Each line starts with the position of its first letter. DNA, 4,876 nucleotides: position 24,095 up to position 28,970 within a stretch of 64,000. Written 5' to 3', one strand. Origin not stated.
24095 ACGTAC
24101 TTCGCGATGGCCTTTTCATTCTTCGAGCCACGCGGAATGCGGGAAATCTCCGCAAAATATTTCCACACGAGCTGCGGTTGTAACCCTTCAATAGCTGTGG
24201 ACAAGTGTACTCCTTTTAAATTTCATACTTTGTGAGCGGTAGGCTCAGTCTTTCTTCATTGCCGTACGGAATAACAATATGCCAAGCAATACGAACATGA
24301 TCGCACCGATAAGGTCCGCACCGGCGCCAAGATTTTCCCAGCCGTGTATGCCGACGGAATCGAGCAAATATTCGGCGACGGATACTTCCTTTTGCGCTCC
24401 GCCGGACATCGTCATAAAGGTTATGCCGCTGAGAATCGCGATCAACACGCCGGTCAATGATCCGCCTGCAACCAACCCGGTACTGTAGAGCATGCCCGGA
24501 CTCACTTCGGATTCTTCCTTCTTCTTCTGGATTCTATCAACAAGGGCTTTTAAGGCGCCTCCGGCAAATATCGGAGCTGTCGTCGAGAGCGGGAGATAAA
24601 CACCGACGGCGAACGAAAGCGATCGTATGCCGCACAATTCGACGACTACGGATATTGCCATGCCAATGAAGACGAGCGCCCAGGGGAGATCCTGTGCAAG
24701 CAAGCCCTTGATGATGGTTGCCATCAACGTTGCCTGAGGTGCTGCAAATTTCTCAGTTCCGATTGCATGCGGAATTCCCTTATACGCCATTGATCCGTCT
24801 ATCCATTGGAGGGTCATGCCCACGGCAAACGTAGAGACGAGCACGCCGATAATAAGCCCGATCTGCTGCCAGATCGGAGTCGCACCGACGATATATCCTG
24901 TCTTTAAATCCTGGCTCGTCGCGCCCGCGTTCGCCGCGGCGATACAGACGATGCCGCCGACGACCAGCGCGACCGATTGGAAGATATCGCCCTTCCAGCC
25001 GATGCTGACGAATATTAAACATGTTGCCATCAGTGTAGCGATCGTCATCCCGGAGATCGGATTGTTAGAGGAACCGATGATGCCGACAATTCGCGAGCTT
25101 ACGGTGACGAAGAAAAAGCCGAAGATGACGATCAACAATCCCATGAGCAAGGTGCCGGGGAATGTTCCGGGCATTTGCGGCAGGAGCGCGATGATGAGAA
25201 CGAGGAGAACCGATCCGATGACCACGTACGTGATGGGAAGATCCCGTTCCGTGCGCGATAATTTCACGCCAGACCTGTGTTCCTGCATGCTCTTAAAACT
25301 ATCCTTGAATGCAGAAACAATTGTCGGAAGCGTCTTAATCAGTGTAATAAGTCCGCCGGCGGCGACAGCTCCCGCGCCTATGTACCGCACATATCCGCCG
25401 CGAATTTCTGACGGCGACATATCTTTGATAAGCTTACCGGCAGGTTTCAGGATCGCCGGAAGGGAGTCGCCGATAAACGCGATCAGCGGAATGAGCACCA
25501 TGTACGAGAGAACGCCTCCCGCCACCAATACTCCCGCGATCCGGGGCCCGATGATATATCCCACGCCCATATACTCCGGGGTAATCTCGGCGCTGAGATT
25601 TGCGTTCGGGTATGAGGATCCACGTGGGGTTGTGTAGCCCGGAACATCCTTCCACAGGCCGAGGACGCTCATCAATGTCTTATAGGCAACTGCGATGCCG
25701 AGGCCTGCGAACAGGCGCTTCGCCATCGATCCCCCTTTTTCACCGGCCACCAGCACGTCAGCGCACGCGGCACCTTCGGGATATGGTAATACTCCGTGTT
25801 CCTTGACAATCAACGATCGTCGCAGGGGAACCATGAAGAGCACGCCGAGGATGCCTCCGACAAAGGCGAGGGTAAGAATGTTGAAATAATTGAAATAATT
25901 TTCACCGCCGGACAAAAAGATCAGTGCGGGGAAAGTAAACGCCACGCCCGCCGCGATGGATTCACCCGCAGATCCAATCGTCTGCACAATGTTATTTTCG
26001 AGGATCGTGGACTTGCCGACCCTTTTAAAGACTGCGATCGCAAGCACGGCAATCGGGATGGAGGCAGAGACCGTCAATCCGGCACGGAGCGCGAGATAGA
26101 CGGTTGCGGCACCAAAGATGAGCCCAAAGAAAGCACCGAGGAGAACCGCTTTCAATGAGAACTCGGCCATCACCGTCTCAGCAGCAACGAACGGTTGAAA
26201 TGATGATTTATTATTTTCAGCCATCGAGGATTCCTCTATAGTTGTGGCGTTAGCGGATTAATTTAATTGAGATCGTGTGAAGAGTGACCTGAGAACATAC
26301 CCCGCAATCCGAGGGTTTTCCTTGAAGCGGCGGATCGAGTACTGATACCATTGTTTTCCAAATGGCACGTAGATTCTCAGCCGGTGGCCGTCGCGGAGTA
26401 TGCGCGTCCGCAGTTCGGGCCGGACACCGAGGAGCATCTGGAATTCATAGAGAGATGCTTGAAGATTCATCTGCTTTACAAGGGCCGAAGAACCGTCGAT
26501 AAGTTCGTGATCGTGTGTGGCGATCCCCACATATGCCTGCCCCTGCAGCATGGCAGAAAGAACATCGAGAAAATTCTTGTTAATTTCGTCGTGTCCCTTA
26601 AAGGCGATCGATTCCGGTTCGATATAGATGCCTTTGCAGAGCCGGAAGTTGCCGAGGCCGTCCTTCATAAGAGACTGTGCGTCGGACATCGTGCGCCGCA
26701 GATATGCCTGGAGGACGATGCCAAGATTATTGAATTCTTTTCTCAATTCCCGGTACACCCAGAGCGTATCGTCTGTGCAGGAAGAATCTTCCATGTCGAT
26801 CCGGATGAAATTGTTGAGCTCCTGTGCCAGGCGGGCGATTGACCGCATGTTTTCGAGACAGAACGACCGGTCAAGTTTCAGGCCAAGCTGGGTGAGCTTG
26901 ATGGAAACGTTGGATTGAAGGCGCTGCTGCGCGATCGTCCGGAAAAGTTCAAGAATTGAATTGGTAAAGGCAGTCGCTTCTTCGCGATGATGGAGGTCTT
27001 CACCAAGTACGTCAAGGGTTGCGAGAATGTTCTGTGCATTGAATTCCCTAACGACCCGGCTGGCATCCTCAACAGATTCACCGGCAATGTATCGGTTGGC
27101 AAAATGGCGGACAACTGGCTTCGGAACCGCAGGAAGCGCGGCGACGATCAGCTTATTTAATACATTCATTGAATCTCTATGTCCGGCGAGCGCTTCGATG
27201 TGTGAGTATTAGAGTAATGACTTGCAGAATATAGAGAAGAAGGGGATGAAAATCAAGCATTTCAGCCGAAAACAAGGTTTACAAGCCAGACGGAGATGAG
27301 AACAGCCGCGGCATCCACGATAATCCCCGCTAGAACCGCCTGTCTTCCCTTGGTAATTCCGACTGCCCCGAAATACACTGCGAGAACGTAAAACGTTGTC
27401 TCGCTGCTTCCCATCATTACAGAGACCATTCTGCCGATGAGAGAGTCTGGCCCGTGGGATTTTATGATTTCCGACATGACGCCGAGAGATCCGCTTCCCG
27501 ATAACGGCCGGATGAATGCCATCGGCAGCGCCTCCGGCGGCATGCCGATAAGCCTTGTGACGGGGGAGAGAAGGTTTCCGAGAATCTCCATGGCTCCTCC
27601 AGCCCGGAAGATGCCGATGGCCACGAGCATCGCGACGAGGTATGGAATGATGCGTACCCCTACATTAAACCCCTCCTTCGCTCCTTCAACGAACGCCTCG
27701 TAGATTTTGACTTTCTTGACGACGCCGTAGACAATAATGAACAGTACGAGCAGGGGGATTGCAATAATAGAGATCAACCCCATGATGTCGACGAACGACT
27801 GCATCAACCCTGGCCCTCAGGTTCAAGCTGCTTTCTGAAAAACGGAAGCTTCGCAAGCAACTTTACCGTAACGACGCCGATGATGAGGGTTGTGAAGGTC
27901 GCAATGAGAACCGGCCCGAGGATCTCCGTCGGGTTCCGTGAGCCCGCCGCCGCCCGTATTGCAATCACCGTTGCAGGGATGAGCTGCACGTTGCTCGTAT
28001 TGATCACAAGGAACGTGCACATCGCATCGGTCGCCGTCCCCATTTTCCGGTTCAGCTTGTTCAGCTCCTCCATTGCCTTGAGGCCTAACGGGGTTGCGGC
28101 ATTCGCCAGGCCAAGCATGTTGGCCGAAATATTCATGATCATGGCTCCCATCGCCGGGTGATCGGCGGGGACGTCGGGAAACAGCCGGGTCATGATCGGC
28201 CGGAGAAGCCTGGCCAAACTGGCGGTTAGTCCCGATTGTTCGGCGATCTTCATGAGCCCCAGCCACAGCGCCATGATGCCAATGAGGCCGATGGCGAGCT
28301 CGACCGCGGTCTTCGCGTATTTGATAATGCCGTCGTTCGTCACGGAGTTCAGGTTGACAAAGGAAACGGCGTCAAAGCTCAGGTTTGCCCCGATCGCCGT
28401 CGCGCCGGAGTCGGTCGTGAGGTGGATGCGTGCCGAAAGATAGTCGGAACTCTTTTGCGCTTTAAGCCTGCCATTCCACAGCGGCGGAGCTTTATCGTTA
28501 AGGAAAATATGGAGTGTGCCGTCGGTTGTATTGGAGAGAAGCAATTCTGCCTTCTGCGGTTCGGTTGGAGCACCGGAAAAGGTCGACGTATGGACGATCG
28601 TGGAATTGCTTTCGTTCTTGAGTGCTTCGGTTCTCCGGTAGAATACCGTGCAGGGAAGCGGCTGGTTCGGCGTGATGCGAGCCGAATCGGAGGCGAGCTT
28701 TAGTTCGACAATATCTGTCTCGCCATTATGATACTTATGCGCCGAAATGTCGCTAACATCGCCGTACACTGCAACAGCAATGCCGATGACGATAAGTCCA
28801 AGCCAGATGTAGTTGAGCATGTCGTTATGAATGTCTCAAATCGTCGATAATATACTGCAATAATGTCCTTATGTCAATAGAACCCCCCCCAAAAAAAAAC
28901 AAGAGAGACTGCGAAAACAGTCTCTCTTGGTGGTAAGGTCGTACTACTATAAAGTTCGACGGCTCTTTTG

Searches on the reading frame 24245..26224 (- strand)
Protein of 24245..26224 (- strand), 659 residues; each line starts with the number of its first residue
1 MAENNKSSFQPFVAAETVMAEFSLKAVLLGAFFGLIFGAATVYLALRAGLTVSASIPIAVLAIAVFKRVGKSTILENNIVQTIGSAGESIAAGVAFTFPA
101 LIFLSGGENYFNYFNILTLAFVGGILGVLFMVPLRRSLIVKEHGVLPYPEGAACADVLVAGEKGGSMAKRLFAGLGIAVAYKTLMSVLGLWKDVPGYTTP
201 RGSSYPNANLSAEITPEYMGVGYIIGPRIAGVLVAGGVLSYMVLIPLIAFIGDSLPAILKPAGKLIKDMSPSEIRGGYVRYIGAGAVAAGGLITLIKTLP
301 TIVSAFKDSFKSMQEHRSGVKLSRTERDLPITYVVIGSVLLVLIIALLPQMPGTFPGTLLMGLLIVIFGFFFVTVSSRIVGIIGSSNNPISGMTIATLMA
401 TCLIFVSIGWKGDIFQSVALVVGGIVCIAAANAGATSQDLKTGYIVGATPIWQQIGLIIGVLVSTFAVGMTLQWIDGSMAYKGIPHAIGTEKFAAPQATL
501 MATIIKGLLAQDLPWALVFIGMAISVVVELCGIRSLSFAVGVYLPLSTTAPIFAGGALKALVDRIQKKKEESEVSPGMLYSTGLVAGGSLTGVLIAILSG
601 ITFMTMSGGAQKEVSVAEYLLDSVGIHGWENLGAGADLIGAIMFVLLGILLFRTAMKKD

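Call 38: search_protein_families(library=pfam, proteins=[window:24245-26224:-], max_evalue=0.00001)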
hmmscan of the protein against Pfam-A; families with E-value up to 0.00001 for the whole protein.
window:24245-26224:- (659 aa): 1 family
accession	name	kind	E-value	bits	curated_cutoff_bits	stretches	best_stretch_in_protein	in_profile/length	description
PF03169.20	OPT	-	1.3e-87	295.4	25.8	1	22-598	2-622/623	OPT oligopeptide transporter protein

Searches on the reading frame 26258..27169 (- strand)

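Call 38: search_protein_families(library=pfam, proteins=[window:26258-27169:-], max_evalue=0.00001)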
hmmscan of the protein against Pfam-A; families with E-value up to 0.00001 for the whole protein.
window:26258-27169:- (303 aa): 1 family
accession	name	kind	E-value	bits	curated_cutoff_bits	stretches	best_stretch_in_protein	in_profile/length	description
PF01619.24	Pro_dh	-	3.3e-31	109.3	27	1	39-288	4-272/278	Proline dehydrogenase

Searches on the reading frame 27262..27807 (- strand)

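Call 38: search_protein_families(library=pfam, proteins=[window:27262-27807:-], max_evalue=0.00001)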
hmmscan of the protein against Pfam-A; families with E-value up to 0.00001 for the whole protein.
window:27262-27807:- (181 aa): 1 family
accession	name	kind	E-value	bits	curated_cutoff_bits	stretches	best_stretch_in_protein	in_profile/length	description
PF07670.19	Gate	-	3.5e-14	53.6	29.6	1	51-151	2-103/104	Nucleoside recognition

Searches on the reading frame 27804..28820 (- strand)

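Call 38: search_protein_families(library=pfam, proteins=[window:27804-28820:-], max_evalue=0.00001)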
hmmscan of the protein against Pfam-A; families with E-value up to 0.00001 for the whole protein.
window:27804-28820:- (338 aa): 1 family
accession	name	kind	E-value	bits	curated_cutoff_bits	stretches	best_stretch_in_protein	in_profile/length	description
PF07670.19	Gate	-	4.1e-14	53.3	29.6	1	177-287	2-99/104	Nucleoside recognition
